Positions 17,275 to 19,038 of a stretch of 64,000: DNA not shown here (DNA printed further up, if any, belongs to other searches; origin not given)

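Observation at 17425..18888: Aldo/keto reductase fused to a RidA/YjgF (reactive-intermediate deaminase) domain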

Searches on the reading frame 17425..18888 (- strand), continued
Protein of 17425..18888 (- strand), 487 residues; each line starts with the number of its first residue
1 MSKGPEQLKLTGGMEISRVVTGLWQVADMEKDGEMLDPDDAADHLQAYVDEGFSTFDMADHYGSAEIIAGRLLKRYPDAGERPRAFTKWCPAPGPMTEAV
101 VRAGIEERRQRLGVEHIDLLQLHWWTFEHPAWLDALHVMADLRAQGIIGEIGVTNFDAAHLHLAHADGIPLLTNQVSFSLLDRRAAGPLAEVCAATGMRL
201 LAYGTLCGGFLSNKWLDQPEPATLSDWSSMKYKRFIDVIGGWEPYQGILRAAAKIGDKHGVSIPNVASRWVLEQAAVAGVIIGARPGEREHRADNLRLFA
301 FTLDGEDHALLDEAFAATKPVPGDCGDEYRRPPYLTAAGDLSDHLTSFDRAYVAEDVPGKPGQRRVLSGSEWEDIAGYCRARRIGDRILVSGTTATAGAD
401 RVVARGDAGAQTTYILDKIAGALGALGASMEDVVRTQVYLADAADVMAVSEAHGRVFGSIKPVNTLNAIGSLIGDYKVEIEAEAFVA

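Call 6: find_homologous_proteins(query=window:17425-18888:-, max_evalue=1e-10)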
Query window:17425-18888:- (487 aa): 8000 proteins with E <= 1e-10 among 8000 candidates; the best 120 are listed.
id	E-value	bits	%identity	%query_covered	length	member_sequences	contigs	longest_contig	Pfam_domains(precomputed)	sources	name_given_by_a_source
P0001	0.0e+0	1105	100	100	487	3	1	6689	PF00248.28,PF01042.27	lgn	-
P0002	3.5e-288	974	86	100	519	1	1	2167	PF00248.28,PF01042.27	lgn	-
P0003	1.2e-286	969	86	100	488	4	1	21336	PF00248.28,PF01042.27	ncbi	ncbi:MAG: aldo/keto reductase [Alphaproteobacteria bacterium]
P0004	4.5e-285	964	87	100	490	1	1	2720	PF00248.28,PF01042.27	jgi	-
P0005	3.0e-284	961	86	100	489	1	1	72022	PF00248.28,PF01042.27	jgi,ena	-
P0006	5.5e-284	960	86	99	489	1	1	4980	PF00248.28,PF01042.27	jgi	jgi:aryl-alcohol dehydrogenase-like predicted oxidoreductase/enamine deaminase RidA (YjgF/YER057c/UK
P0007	1.8e-280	949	86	100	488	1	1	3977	PF00248.28,PF01042.27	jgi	-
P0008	2.4e-279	945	100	85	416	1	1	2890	PF00248.28,PF01042.27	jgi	-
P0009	2.3e-278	942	83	100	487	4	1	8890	PF00248.28,PF01042.27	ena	-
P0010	5.5e-245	832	76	99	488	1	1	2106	PF00248.28,PF01042.27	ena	-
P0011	7.3e-245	831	74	99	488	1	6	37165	PF00248.28,PF01042.27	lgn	-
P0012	1.1e-244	831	75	98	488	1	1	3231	PF00248.28,PF01042.27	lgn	-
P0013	4.8e-244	829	76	99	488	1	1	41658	PF00248.28,PF01042.27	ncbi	-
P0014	2.9e-242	823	74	100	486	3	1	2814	PF00248.28,PF01042.27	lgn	-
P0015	1.5e-240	817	76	98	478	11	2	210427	PF00248.28,PF01042.27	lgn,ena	-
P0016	2.5e-240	816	74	100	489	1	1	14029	PF00248.28,PF01042.27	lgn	-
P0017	9.3e-240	814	73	100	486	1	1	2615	PF00248.28,PF01042.27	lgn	-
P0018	1.4e-239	814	72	100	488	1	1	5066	PF00248.28,PF01042.27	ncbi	-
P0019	1.0e-237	808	72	99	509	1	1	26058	PF00248.28,PF01042.27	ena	-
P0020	2.0e-237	807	72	100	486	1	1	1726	PF00248.28,PF01042.27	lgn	-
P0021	9.6e-236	801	72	100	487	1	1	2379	PF00248.28,PF01042.27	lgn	-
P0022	1.1e-234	798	71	100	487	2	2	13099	PF00248.28,PF01042.27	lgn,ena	-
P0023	1.7e-234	797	72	100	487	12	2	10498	PF00248.28,PF01042.27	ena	-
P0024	8.1e-234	795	72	99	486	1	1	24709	PF00248.28,PF01042.27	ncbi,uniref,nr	ncbi:aldo/keto reductase [Aestuariicoccus sp. MJ-SS9]|uniref:aldo/keto reductase n=1 Tax=Aestuariico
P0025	8.9e-234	795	70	99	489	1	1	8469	PF00248.28,PF01042.27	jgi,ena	-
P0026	3.6e-233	793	70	99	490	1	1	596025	PF00248.28,PF01042.27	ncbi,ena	-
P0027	1.2e-232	791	70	99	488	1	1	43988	PF00248.28,PF01042.27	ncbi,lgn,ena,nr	ncbi:MAG: aldo/keto reductase [Cohaesibacteraceae bacterium]|nr:aldo/keto reductase [Cohaesibacterac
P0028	5.8e-232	789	70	99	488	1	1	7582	PF00248.28,PF01042.27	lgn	-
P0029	6.2e-232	789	71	99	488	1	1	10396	PF00248.28,PF01042.27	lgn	-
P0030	1.3e-231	788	71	99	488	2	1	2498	PF00248.28,PF01042.27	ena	-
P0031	2.3e-231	787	70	99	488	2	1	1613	PF00248.28,PF01042.27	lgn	-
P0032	3.4e-231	786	71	99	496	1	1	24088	PF00248.28,PF01042.27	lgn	-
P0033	1.6e-230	784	72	97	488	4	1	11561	PF00248.28,PF01042.27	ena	-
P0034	2.0e-230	784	70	99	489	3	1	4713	PF00248.28,PF01042.27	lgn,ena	-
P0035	2.1e-230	784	70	99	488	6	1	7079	PF00248.28,PF01042.27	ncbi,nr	ncbi:MAG: aldo/keto reductase [Desulfofustis sp.]|nr:aldo/keto reductase [Desulfofustis sp.]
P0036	3.0e-230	783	71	99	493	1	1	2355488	PF00248.28,PF01042.27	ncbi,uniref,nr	ncbi:aldo/keto reductase [Albidovulum sediminis]|uniref:Aldo/keto reductase n=1 Tax=Albidovulum sedi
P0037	3.9e-230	783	68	99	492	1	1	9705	PF00248.28,PF01042.27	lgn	-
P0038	6.0e-230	782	70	100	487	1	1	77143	PF00248.28,PF01042.27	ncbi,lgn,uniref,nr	ncbi:Predicted oxidoreductase [Shimia gijangensis]|uniref:Predicted oxidoreductase n=1 Tax=Shimia gi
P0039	1.3e-229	781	70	99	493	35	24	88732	PF00248.28,PF01042.27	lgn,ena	-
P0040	1.5e-229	781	70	99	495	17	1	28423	PF00248.28,PF01042.27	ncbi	-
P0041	1.6e-229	781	72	99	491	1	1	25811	PF00248.28,PF01042.27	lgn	-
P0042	1.7e-229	781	71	99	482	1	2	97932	PF00248.28,PF01042.27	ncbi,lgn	ncbi:MAG: aldo/keto reductase [Pseudomonadota bacterium]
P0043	2.1e-229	780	71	99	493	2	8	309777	PF00248.28,PF01042.27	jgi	jgi:aryl-alcohol dehydrogenase-like predicted oxidoreductase/enamine deaminase RidA (YjgF/YER057c/UK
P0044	2.4e-229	780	70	99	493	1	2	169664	PF00248.28,PF01042.27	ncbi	ncbi:MAG: aldo/keto reductase [Stappiaceae bacterium]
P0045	2.8e-229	780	70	99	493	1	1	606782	PF00248.28,PF01042.27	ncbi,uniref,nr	ncbi:aldo/keto reductase [Defluviimonas sp. WL0002]|uniref:Aldo/keto reductase n=1 Tax=Albidovulum m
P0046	3.9e-229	779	70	100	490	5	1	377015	PF00248.28,PF01042.27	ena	-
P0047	7.8e-229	778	70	100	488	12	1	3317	PF00248.28,PF01042.27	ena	-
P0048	9.1e-229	778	70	100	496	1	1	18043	PF00248.28,PF01042.27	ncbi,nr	ncbi:MAG: aldo/keto reductase [Rhodospirillaceae bacterium]|nr:aldo/keto reductase [Rhodospirillacea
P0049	5.5e-228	776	71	99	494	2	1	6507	PF00248.28,PF01042.27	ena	-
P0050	5.5e-228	776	69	100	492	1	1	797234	PF00248.28,PF01042.27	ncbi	-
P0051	5.6e-228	776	70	99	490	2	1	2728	PF00248.28,PF01042.27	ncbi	ncbi:MAG: aldo/keto reductase [Boseongicola sp.]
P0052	7.0e-228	775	68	99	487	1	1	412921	PF00248.28,PF01042.27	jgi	jgi:aryl-alcohol dehydrogenase-like predicted oxidoreductase/enamine deaminase RidA (YjgF/YER057c/UK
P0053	1.9e-227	774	70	99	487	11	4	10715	PF00248.28,PF01042.27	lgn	-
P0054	2.3e-227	774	69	100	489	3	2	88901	PF00248.28,PF01042.27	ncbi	-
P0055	2.4e-227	774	70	99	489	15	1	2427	PF00248.28,PF01042.27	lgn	-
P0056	3.7e-227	773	70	99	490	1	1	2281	PF00248.28,PF01042.27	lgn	-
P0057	4.1e-227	773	69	99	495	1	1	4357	PF00248.28,PF01042.27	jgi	jgi:aryl-alcohol dehydrogenase-like predicted oxidoreductase/enamine deaminase RidA (YjgF/YER057c/UK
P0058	5.6e-227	772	70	99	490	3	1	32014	PF00248.28,PF01042.27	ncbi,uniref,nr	ncbi:aldo/keto reductase [uncultured Roseobacter sp.]|uniref:aldo/keto reductase n=1 Tax=uncultured 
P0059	1.1e-226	771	71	100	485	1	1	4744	PF00248.28,PF01042.27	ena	-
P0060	1.4e-226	771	69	99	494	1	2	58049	PF00248.28,PF01042.27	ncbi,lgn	-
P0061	2.5e-226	770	68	99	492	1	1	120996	PF00248.28,PF01042.27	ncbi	-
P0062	5.4e-226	769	68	100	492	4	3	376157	PF00248.28,PF01042.27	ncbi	ncbi:MAG: aldo/keto reductase [Roseibium sp.]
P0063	5.9e-226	769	70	99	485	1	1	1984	PF00248.28,PF01042.27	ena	-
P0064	7.3e-226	769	68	99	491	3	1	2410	PF00248.28,PF01042.27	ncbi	-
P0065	7.4e-226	769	71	97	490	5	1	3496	PF00248.28,PF01042.27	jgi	-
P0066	1.2e-225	768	70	99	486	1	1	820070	PF00248.28,PF01042.27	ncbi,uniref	ncbi:aldo/keto reductase [Mesorhizobium sp. CAU 1732]|uniref:aldo/keto reductase n=1 Tax=Mesorhizobi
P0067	1.8e-225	767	68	100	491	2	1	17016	PF00248.28,PF01042.27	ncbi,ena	-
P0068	2.0e-225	767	71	99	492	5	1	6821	PF00248.28,PF01042.27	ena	-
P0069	2.1e-225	767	70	99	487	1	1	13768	PF00248.28,PF01042.27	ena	-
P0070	2.4e-225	767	68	99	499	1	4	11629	PF00248.28,PF01042.27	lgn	-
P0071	2.7e-225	767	69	99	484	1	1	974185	PF00248.28,PF01042.27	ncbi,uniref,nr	ncbi:aldo/keto reductase [uncultured Roseobacter sp.]|uniref:aldo/keto reductase n=1 Tax=uncultured 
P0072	3.1e-225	767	69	100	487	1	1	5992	PF00248.28,PF01042.27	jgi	jgi:aryl-alcohol dehydrogenase-like predicted oxidoreductase/enamine deaminase RidA (YjgF/YER057c/UK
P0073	3.2e-225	767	70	99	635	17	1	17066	PF00248.28,PF01042.27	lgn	-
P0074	3.5e-225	766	69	100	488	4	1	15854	PF00248.28,PF01042.27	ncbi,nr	ncbi:MAG: aldo/keto reductase [Rhodobacteraceae bacterium]|nr:aldo/keto reductase [Paracoccaceae bac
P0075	3.7e-225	766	71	99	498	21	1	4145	PF00248.28,PF01042.27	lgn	-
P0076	3.9e-225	766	71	99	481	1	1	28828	PF00248.28,PF01042.27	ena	-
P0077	4.2e-225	766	69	100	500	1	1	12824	PF00248.28,PF01042.27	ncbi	-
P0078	5.5e-225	766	69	98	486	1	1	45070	PF00248.28,PF01042.27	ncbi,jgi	jgi:aryl-alcohol dehydrogenase-like predicted oxidoreductase/enamine deaminase RidA (YjgF/YER057c/UK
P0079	5.8e-225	766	69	99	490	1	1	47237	PF00248.28,PF01042.27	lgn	-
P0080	7.8e-225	765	68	99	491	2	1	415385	PF00248.28,PF01042.27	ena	-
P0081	1.1e-224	765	68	99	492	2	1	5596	PF00248.28,PF01042.27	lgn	-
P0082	1.2e-224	765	68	99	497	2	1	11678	PF00248.28,PF01042.27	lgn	-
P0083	1.9e-224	764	68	99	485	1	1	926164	PF00248.28,PF01042.27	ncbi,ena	-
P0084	2.5e-224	764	69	99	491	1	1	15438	PF00248.28,PF01042.27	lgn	-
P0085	3.0e-224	763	69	99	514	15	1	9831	PF00248.28,PF01042.27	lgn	-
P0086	4.1e-224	763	69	99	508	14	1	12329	PF00248.28,PF01042.27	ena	-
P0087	4.6e-224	763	70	99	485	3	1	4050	PF00248.28,PF01042.27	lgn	-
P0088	4.7e-224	763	69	99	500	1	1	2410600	PF00248.28,PF01042.27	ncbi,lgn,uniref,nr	ncbi:General stress protein 69 [Defluviimonas aquaemixtae]|uniref:General stress protein 69 n=1 Tax=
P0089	6.5e-224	762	68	98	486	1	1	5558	PF00248.28,PF01042.27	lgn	-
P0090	6.7e-224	762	69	99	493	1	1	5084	PF00248.28,PF01042.27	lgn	-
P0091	7.5e-224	762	68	99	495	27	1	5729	PF00248.28,PF01042.27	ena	-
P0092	7.8e-224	762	70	100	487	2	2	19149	PF00248.28,PF01042.27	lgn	-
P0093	8.7e-224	762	68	100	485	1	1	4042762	PF00248.28,PF01042.27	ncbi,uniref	ncbi:aldo/keto reductase [Roseobacter sp. S98]|uniref:aldo/keto reductase n=1 Tax=Roseobacter algico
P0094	8.7e-224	762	69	100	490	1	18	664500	PF00248.28,PF01042.27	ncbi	ncbi:MAG: aldo/keto reductase [Rhizobiaceae bacterium]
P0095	9.5e-224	762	68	99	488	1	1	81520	PF00248.28,PF01042.27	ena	-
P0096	1.0e-223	762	70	98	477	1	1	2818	PF00248.28,PF01042.27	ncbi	-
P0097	1.3e-223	761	69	99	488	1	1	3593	PF00248.28,PF01042.27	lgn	-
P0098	1.7e-223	761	69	99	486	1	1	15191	PF00248.28,PF01042.27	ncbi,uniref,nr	ncbi:aldo/keto reductase [Cognatishimia sp. F0-27]|uniref:aldo/keto reductase n=1 Tax=Cognatishimia 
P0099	1.7e-223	761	68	97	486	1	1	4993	PF00248.28,PF01042.27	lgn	-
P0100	1.8e-223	761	68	99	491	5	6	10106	PF00248.28,PF01042.27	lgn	-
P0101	1.9e-223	761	70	99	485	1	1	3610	PF00248.28,PF01042.27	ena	-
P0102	1.9e-223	761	68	99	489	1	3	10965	PF00248.28,PF01042.27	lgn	-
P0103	2.1e-223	761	70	99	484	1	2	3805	PF00248.28,PF01042.27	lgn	-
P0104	2.2e-223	760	70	99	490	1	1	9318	PF00248.28,PF01042.27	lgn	-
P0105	2.4e-223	760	68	99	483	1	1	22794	PF00248.28,PF01042.27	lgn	-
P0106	2.7e-223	760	70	99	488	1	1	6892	PF00248.28,PF01042.27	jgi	-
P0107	2.8e-223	760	69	100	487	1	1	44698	PF00248.28,PF01042.27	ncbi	ncbi:MAG: aldo/keto reductase [Gemmobacter sp.]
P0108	3.0e-223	760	69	99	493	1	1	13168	PF00248.28,PF01042.27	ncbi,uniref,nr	ncbi:aldo/keto reductase [Pararhodobacter sp. SW119]|uniref:aldo/keto reductase n=1 Tax=Pararhodobac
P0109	4.0e-223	760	68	100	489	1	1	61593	PF00248.28,PF01042.27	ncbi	ncbi:MAG: aldo/keto reductase [Pseudomonadota bacterium]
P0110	4.4e-223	759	69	99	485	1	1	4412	PF00248.28,PF01042.27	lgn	-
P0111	4.5e-223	759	68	99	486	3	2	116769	PF00248.28,PF01042.27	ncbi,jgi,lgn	jgi:aryl-alcohol dehydrogenase-like predicted oxidoreductase/enamine deaminase RidA (YjgF/YER057c/UK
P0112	5.0e-223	759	70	99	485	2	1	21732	PF00248.28,PF01042.27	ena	-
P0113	5.9e-223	759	69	99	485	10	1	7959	PF00248.28,PF01042.27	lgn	-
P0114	6.2e-223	759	68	99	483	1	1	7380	PF00248.28,PF01042.27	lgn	-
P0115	6.6e-223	759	68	100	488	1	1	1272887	PF00248.28,PF01042.27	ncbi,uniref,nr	ncbi:aldo/keto reductase [Affinirhizobium pseudoryzae]|uniref:aldo/keto reductase n=1 Tax=Allorhizob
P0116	7.3e-223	759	68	98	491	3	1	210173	PF00248.28,PF01042.27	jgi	jgi:aryl-alcohol dehydrogenase-like predicted oxidoreductase/enamine deaminase RidA (YjgF/YER057c/UK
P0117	8.0e-223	759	69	100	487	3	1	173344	PF00248.28,PF01042.27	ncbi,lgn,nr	ncbi:MAG: aldo/keto reductase [Mesorhizobium sp.]|nr:aldo/keto reductase [Mesorhizobium sp.] MBL8577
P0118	8.8e-223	758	69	99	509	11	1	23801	PF00248.28,PF01042.27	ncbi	-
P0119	1.1e-222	758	69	98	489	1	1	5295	PF00248.28,PF01042.27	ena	-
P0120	1.2e-222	758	68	98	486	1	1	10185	PF00248.28,PF01042.27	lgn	-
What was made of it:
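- The 120 best hits all carry PF00248 + PF01042 at about 487 aa (call 6).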

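Call 18: find_encoding_contigs(protein=window:17425-18888:-, flank=10000, max_places=4)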
Protein window:17425-18888:- (487 aa): 3 contigs read that carry it; 3 places shown.
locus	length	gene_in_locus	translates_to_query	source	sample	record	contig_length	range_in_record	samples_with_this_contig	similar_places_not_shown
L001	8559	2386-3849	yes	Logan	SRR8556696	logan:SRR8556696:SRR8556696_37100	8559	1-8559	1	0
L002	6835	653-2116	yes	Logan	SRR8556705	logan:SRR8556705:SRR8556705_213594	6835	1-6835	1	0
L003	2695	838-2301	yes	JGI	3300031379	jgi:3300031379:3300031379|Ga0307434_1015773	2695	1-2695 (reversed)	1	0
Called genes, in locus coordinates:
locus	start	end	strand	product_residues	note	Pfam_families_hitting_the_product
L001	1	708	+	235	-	?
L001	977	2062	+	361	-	PF00296:Bac_luciferase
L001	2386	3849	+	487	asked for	PF00248:Aldo_ket_red, PF01042:Ribonuc_L-PSP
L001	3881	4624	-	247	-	PF03447:NAD_binding_3, PF01958:Asp_DH_C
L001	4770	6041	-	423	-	PF13458:Peripla_BP_6, PF01094:ANF_receptor, PF13433:Peripla_BP_5 (weak)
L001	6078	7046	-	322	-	PF02653:BPD_transp_2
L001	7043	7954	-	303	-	PF02653:BPD_transp_2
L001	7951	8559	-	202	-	?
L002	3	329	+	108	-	?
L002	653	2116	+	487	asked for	PF00248:Aldo_ket_red, PF01042:Ribonuc_L-PSP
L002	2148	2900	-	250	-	PF03447:NAD_binding_3, PF01958:Asp_DH_C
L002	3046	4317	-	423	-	PF13458:Peripla_BP_6, PF01094:ANF_receptor, PF13433:Peripla_BP_5 (weak)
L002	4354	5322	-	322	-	PF02653:BPD_transp_2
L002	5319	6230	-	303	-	PF02653:BPD_transp_2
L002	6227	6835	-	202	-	?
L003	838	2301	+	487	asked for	PF00248:Aldo_ket_red, PF01042:Ribonuc_L-PSP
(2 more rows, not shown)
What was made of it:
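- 17425..18888 (-): AKR-Rid fusion gene, 487 aa plus stop codon. Identical gene calls on three contigs (call 18).
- Checked: Independent gene calls on three metagenome contigs give the identical 487-aa product (call 18).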

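Call 20: find_related_loci(query=window:17428-18888:-, collection=genome_contigs, flank=10000)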
Query window:17428-18888:- (487 aa) in genome_contigs; peptide patterns used: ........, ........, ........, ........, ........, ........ (x = any residue, [..] = any of these).
384 stretches matched a pattern; 333 encode a relative of the query (tblastn E <= 1e-3); the best 80 are kept; 80 distinct loci.
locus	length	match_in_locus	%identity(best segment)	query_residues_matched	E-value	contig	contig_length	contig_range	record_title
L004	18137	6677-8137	86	1-487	0e+0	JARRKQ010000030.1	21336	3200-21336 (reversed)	MAG: Alphaproteobacteria bacterium isolate Spart_050_MAG scaffold_251, whole genome shotgun sequence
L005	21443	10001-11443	76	5-486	0e+0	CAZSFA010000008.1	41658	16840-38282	MAG TPA_asm: uncultured Oceaniradius sp. isolate SRP342821_co1_87 genome assembly, contig: NODE_636_length_41658_cov_16.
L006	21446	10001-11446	70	5-486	0e+0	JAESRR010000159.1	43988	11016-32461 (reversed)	MAG: Cohaesibacteraceae bacterium isolate NORP264 Contig_source1382A_2143, whole genome shotgun sequence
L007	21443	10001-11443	72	5-487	0e+0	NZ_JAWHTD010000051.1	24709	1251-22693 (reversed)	Aestuariicoccus sp. MJ-SS9 NODE_51_length_24709_cov_336.434320, whole genome shotgun sequence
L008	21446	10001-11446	70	5-486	0e+0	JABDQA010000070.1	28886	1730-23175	MAG: Desulfofustis sp. isolate Site_B28 k127_532542, whole genome shotgun sequence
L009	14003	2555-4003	70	5-485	0e+0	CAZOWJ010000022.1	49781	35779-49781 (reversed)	MAG TPA_asm: uncultured Desulfocapsaceae bacterium isolate SRP155585_co2_237 genome assembly, contig: NODE_151_length_49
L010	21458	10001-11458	70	1-486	0e+0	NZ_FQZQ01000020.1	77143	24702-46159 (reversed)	Shimia gijangensis strain DSM 100564, whole genome shotgun sequence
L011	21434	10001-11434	71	5-486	0e+0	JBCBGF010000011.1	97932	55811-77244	MAG: Pseudomonadota bacterium isolate J06614_7 NODE_11_length_97932_cov_13.246150, whole genome shotgun sequence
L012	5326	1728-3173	70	5-486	0e+0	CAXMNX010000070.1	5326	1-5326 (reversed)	MAG: uncultured Boseongicola sp. isolate 07C-BC-St03_bin.12.orig genome assembly, contig: k141_514164, whole genome shot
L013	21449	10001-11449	70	4-486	0e+0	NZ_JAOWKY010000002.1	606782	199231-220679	Albidovulum marisflavi strain WL0002 NODE_2_length_606782_cov_62.174397, whole genome shotgun sequence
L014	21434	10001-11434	70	5-486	0e+0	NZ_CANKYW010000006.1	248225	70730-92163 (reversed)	Uncultured Marivita sp. isolate 3-2007-G.fasta NODE_6, whole genome shotgun sequence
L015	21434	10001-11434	70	5-486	0e+0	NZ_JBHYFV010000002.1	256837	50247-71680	MAG: Marivita sp. isolate CCAP1475_9_bin-024 CCAP1475_9_bin-024_c2, whole genome shotgun sequence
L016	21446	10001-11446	70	5-486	0e+0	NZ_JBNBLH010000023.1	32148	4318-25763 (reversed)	Roseobacter sp. EG26 NODE_23_length_32148_cov_63.056682, whole genome shotgun sequence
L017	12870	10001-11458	68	2-486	0e+0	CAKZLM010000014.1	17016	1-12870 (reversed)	MAG TPA_asm: uncultured Alphaproteobacteria bacterium isolate ERR2094171_bin.93_CONCOCT_v1.1_MAG genome assembly, contig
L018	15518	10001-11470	70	2-487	0e+0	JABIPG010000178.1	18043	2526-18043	MAG: Rhodospirillaceae bacterium isolate SI072_bin112 k141_1726927, whole genome shotgun sequence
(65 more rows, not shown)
